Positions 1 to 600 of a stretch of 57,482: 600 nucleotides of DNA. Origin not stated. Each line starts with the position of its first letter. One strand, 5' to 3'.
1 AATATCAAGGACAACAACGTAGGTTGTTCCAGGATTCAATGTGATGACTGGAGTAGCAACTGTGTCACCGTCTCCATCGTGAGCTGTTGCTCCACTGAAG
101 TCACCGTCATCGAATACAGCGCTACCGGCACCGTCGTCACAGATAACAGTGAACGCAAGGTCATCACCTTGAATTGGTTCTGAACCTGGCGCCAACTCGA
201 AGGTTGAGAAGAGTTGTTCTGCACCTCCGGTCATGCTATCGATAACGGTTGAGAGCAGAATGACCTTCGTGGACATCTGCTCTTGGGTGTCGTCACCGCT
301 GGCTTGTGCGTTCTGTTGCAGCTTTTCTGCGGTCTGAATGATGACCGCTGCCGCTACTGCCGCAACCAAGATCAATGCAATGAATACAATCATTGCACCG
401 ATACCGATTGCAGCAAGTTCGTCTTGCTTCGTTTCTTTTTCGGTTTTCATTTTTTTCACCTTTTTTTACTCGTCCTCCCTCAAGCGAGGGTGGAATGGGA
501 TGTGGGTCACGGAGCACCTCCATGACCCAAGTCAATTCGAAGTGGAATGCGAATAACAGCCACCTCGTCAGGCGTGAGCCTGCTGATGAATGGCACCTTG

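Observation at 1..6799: Coupled operon ending in an archaellin: TerB-like protein, giant 5-TM Ig protein, coiled-coil/NEW3 protein, archaellin (candidate filament anchoring or accessory system)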

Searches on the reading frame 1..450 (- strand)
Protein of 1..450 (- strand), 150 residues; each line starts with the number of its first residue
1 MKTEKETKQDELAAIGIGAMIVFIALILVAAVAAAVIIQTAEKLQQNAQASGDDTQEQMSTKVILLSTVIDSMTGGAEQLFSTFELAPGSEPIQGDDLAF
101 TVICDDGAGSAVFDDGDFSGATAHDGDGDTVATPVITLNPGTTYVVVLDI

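Call 7: search_protein_families(library=pfam, proteins=[window:1-450:-], max_evalue=0.1)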
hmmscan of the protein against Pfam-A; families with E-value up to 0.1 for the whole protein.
window:1-450:- (150 aa): 3 families
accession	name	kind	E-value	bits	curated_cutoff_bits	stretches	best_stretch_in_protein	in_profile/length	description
PF01917.21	Arch_flagellin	-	5e-22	79.4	29.5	1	13-149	1-135/162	Archaebacterial flagellin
PF12553.13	DUF3742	-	0.02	15.4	27.2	1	12-53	54-92/120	Protein of unknown function (DUF3742)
PF11368.13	DUF3169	-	0.084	12.9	31.6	0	20-62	54-100/250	Protein of unknown function (DUF3169)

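Call 8: search_protein_families(library=ncbifam, proteins=[window:1-450:-], max_evalue=0.1)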
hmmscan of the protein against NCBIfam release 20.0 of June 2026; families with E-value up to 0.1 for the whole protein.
window:1-450:- (150 aa): 4 families
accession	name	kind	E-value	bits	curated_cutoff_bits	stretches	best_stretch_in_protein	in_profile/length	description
NF006325.0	PRK08541.1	subfamily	9.5e-21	74.7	210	1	8-113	5-110/221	flagellin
NF052591.1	ArlG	equivalog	2.9e-06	27.4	110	1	13-68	2-57/148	archaellum stator protein ArlG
NF052590.1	ArlF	equivalog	0.026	14.7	110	1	18-72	8-62/137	archaellum stator protein ArlF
TIGR04361.1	TrbK_Ti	equivalog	0.091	13.1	50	0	20-51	4-35/64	entry exclusion protein TrbK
